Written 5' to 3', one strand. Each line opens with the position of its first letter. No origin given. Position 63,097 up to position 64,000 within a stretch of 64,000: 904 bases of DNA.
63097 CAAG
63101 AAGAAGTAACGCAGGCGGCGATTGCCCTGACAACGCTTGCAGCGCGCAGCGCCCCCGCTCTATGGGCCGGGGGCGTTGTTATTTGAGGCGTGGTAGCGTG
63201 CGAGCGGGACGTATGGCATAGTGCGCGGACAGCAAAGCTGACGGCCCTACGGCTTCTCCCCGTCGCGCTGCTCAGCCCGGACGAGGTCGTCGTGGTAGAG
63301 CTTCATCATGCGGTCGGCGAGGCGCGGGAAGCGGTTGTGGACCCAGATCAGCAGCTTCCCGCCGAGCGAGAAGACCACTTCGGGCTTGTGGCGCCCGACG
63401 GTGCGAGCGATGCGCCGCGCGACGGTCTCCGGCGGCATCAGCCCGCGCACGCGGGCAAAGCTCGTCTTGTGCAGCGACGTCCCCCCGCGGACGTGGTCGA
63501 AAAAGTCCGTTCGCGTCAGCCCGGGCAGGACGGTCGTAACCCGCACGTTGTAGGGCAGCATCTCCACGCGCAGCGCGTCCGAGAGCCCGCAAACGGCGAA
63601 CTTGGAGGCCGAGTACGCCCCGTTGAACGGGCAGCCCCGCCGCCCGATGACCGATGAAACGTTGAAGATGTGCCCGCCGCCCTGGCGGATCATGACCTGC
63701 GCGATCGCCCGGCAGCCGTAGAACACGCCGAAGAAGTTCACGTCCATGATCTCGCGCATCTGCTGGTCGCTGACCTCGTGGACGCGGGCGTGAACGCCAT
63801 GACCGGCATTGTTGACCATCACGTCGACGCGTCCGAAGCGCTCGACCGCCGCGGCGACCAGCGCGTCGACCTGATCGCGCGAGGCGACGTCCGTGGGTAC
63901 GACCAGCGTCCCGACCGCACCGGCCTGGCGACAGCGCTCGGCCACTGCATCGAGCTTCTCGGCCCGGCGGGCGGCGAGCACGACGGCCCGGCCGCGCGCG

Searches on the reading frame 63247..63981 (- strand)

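Call 72: search_protein_families(library=pfam, proteins=[window:63247-63981:-], max_evalue=0.0001)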
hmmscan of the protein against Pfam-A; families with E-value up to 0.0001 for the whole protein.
window:63247-63981:- (244 aa): 3 families
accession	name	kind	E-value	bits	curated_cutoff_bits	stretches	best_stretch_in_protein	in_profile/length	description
PF00106.31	adh_short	-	8.6e-48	162.8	26.6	1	2-164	29-190/195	short chain dehydrogenase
PF13561.12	adh_short_C2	-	6.4e-36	124.5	27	1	11-174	34-194/236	Enoyl-(Acyl carrier protein) reductase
PF08659.16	KR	-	6.4e-06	26.6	22.6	1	4-129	32-155/180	KR domain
